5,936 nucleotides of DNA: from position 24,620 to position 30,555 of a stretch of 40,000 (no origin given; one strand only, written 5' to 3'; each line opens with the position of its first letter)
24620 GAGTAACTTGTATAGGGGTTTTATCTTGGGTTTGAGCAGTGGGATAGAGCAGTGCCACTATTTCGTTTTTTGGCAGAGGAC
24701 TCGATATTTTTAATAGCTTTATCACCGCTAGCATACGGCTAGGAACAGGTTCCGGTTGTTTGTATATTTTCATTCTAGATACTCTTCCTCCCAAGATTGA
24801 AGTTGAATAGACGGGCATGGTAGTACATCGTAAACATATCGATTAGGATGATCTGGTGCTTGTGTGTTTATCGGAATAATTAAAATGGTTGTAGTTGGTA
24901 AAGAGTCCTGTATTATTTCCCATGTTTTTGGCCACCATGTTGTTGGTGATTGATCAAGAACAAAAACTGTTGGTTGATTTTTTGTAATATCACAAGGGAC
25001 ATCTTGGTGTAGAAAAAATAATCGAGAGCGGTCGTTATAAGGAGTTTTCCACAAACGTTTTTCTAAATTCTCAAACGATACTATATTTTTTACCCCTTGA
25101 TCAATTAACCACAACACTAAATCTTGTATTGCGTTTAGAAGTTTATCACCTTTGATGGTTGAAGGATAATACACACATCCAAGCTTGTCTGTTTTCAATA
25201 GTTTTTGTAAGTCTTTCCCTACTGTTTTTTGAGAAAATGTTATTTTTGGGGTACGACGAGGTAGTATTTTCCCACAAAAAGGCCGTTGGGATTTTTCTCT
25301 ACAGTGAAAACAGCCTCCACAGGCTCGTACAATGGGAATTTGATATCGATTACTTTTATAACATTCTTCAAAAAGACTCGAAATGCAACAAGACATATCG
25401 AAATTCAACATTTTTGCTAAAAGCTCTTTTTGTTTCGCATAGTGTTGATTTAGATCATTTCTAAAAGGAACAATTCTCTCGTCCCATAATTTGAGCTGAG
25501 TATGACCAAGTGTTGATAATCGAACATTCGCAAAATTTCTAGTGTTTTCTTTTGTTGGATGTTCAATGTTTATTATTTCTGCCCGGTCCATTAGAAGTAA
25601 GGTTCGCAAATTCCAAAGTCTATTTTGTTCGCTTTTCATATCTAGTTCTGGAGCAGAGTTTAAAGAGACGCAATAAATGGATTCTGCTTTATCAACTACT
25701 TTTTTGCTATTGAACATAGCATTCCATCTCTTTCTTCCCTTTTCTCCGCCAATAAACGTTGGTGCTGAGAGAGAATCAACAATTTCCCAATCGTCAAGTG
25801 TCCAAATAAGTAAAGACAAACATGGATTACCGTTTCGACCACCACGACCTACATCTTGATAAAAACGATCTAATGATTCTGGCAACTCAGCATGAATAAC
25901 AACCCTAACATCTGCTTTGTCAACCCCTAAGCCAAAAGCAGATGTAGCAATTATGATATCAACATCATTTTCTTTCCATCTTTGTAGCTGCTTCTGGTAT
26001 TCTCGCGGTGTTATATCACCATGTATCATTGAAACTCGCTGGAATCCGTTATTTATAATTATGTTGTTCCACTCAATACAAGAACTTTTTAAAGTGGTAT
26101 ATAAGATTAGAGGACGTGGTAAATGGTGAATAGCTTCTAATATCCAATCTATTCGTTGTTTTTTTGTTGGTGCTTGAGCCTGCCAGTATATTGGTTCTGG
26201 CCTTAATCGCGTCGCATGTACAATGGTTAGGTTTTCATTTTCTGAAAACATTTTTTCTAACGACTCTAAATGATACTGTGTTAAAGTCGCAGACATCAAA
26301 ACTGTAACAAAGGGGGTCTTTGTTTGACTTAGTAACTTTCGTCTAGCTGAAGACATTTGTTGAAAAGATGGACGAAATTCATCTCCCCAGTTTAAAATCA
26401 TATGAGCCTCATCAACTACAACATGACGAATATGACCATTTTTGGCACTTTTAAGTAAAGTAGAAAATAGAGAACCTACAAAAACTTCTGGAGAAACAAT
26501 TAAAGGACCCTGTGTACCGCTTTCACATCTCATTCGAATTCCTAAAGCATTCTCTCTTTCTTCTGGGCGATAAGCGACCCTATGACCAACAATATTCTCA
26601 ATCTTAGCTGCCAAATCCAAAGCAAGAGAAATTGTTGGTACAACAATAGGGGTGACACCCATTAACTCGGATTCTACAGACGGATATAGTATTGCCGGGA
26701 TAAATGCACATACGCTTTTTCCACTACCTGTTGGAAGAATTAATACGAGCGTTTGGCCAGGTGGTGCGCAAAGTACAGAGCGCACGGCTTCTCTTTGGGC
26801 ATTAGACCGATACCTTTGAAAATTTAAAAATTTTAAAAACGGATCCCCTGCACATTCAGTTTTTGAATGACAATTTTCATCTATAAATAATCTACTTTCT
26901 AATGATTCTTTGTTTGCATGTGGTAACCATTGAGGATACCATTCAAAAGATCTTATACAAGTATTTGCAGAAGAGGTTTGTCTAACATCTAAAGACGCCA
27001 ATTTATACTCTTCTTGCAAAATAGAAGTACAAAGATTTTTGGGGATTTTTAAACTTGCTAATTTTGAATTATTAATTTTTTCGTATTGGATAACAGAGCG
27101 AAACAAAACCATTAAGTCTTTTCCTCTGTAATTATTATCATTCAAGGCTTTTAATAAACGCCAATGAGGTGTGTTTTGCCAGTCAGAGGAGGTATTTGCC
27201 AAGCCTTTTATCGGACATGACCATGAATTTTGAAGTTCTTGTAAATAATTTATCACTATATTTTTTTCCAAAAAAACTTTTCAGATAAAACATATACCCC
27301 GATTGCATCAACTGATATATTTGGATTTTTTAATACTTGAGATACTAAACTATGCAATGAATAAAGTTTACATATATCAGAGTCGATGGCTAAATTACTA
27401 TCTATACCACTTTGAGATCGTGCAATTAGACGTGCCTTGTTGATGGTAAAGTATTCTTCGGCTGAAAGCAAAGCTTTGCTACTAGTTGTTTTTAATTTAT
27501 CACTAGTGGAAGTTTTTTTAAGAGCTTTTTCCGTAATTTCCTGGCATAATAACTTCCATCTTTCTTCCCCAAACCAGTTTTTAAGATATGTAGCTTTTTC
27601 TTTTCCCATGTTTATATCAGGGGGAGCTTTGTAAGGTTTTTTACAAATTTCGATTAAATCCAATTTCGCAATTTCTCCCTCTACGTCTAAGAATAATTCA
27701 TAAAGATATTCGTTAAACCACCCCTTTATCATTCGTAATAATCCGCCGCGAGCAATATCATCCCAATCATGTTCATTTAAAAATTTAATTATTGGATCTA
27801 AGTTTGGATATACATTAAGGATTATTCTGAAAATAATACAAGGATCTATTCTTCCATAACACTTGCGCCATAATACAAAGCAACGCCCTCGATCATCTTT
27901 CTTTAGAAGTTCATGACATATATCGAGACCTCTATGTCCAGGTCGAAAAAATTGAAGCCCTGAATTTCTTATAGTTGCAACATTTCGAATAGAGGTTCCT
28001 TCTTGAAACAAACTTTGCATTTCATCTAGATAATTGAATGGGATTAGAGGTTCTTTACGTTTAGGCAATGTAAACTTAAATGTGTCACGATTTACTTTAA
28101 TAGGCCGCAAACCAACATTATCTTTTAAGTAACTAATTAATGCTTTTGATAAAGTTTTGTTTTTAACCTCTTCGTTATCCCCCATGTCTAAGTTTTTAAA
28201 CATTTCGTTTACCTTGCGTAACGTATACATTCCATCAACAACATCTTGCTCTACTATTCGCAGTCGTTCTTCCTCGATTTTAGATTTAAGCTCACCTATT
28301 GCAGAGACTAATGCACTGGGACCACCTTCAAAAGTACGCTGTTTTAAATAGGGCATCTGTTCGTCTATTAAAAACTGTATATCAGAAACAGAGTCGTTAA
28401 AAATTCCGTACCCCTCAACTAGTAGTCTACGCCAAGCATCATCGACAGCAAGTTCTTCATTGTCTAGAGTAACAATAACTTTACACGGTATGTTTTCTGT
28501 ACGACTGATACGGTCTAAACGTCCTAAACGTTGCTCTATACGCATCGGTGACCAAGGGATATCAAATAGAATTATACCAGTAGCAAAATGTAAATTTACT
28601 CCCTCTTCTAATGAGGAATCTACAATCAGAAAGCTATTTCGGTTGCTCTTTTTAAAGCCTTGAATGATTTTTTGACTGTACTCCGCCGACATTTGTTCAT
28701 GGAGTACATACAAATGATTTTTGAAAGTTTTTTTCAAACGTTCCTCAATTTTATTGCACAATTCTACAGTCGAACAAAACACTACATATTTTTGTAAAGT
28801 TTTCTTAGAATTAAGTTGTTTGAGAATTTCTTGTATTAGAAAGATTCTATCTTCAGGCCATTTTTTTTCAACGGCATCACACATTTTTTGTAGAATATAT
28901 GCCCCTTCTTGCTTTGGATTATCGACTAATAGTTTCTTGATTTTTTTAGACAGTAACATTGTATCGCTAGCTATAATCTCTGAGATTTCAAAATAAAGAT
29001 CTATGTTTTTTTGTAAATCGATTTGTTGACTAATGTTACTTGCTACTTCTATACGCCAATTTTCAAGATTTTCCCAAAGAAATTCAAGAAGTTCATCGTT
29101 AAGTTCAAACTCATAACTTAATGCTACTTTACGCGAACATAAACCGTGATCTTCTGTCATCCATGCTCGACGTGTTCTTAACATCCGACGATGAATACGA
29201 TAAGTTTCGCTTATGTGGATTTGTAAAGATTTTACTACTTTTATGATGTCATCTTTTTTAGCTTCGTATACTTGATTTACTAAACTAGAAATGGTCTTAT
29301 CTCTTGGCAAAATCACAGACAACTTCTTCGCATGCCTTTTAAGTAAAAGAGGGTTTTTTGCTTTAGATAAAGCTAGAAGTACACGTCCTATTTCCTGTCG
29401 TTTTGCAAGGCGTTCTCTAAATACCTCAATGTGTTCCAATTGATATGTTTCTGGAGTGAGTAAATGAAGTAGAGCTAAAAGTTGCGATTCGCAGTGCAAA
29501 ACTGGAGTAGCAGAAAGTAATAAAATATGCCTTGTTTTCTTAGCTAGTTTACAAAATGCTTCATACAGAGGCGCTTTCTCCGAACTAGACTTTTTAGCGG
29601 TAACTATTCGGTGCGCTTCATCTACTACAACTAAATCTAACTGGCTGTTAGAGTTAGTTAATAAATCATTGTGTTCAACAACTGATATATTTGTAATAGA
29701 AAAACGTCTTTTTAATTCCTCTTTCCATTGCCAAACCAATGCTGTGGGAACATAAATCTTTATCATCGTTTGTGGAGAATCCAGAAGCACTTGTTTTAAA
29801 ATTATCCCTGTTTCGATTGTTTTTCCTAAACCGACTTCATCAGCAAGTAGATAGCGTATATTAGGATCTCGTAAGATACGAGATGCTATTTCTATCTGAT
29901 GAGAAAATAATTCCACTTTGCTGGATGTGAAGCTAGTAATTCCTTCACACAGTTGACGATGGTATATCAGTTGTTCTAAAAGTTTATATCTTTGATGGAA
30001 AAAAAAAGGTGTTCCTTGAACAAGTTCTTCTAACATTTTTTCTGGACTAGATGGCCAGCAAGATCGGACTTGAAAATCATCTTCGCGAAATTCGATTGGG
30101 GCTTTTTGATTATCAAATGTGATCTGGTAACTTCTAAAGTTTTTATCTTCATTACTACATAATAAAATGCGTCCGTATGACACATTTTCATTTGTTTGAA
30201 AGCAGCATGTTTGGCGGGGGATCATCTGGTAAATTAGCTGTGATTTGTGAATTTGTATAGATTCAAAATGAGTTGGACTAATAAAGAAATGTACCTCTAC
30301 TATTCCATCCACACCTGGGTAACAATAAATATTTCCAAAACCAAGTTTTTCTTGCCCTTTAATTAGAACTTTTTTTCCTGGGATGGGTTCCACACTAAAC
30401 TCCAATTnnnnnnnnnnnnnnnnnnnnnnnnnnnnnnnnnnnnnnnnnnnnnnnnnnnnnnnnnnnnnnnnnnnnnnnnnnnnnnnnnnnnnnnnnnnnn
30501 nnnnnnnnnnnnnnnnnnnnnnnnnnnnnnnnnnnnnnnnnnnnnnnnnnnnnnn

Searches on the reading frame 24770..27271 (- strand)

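Call 8: search_protein_families(library=ncbifam, proteins=[window:24770-27271:-], max_evalue=0.001)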
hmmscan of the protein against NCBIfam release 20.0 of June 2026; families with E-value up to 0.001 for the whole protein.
window:24770-27271:- (833 aa): 27 families (the best 25 are shown)
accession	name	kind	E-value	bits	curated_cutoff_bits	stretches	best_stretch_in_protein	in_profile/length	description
NF041063.1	DpdF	equivalog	1.7e-236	787.7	550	1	13-811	4-813/813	protein DpdF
TIGR01389.1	recQ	equivalog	1.2e-46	159.3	640.2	1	151-499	11-337/591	DNA helicase RecQ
TIGR00614.1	recQ_fam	subfamily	1.4e-43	149.4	219.8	1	150-501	8-341/470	RecQ family ATP-dependent DNA helicase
NF008279.0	PRK11057.1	equivalog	1.9e-34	119.1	1015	1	149-494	21-344/608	ATP-dependent DNA helicase RecQ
NF053631.1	RNA_helic_CshA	equivalog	3.8e-17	62.3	646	1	173-489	37-340/434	degradosome RNA helicase CshA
TIGR04121.1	DEXH_lig_assoc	equivalog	4.9e-16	57.6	850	1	152-484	10-351/804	ligase-associated DNA damage response DEXH box helicase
NF008744.0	PRK11776.1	equivalog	3.2e-14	52.4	524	1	180-501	49-357/460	ATP-dependent RNA helicase DbpA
NF008394.0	PRK11192.1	equivalog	1.7e-11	43.6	507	1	280-485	149-346/441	ATP-dependent RNA helicase SrmB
NF003419.0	PRK04837.1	equivalog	7.6e-11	41.4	588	1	279-486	157-356/424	ATP-dependent RNA helicase RhlB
NF008642.0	PRK11634.1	equivalog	1e-09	37.4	989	1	173-488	44-347/628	DEAD/DEAH family ATP-dependent RNA helicase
NF002340.1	PRK01297.1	equivalog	1.6e-09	37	564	1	281-494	152-357/372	ATP-dependent RNA helicase RhlB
NF053636.1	DDHlcsCsdAPsy1082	equivalog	2.6e-09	36.2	890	1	323-496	183-353/512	DEAD/DEAH box helicase CsdA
TIGR03817.1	DECH_helic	hypoth_equivalog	3.8e-09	35.4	874.1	1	430-490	323-383/742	helicase/secretion neighborhood putative DEAH-box helicase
NF053711.1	RNA_heli_RhlE1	exception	7.8e-09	34.8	750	1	279-494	147-352/434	RNA helicase RhlE1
TIGR01587.1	cas3_core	equivalog_domain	5.8e-08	32.2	102.45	1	284-480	128-319/358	CRISPR-associated helicase Cas3'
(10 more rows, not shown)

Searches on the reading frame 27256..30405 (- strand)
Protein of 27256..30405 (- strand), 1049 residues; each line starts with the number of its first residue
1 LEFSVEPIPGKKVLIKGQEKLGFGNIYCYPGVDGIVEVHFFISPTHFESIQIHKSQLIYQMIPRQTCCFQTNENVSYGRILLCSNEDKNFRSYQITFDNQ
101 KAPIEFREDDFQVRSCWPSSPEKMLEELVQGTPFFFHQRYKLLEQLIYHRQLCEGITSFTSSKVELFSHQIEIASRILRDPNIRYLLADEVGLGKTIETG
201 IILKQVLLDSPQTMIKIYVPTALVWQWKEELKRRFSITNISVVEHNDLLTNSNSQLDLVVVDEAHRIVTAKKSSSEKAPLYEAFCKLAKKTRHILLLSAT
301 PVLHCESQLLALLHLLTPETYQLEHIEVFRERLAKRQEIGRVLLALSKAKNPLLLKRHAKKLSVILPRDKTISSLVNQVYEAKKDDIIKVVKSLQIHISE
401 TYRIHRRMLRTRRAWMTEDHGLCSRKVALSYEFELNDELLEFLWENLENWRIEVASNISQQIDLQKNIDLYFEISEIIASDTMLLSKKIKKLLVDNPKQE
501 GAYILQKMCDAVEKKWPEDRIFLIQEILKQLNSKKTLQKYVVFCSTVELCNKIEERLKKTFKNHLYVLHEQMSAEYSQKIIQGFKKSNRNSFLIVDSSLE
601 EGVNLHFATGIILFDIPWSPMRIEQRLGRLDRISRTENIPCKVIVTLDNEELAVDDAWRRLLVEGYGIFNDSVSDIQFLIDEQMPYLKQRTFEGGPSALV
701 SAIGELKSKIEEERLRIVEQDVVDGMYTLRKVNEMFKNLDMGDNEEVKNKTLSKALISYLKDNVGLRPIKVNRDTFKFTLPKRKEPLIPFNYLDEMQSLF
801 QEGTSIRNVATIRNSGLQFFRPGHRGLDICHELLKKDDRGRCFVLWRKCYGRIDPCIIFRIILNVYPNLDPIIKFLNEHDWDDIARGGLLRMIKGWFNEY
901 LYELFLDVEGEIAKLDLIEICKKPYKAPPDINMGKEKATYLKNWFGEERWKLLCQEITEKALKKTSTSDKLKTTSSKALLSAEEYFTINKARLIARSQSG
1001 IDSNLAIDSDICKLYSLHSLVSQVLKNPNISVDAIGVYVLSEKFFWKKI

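Call 8: search_protein_families(library=ncbifam, proteins=[window:27256-30405:-], max_evalue=0.001)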
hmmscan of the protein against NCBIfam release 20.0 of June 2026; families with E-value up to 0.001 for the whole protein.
window:27256-30405:- (1049 aa): 11 families
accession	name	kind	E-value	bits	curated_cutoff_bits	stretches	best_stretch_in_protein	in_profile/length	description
NF041062.1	DpdE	equivalog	1.9e-214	714.8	500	1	16-1041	5-1047/1048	protein DpdE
NF003426.0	PRK04914.1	equivalog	1.7e-49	168.9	576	2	252-643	270-601/959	RNA polymerase-associated protein RapA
NF038317.1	DISARM_DrmD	equivalog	2.4e-41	142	610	2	251-685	234-662/1021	DISARM system SNF2-like helicase DrmD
NF038318.1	DISARM_DrmD_b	equivalog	4.3e-29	101.2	950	2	254-657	148-551/868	DISARM system SNF2-like helicase DrmD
NF042964.1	phospholipD_antiphage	equivalog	2.5e-27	95.6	1100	3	165-238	228-304/895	phospholipase D-like domain-containing anti-phage protein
NF053675.1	pilus_reg_Snf2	equivalog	3.1e-13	48.8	1100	2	524-646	866-985/1029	pilus expression-regulating Snf2 family helicase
NF058637.1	helic_SCO1167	equivalog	6.5e-11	41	1200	1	521-643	765-884/932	SCO1167/SCO6262 family helicase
TIGR02621.3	cas3_GSU0051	exception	6.4e-08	31.9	400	1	523-645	260-385/854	type I-G CRISPR-associated helicase/endonuclease Cas3g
NF008394.0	PRK11192.1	equivalog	8.3e-06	24.9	507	1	491-633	208-341/441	ATP-dependent RNA helicase SrmB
NF046051.1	restrict_EcoAI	equivalog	0.00017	20.1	550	0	523-637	397-518/768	EcoAI/FtnUII family type I restriction enzme subunit R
NF008744.0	PRK11776.1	equivalog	0.00072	18.2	524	0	518-634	227-337/460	ATP-dependent RNA helicase DbpA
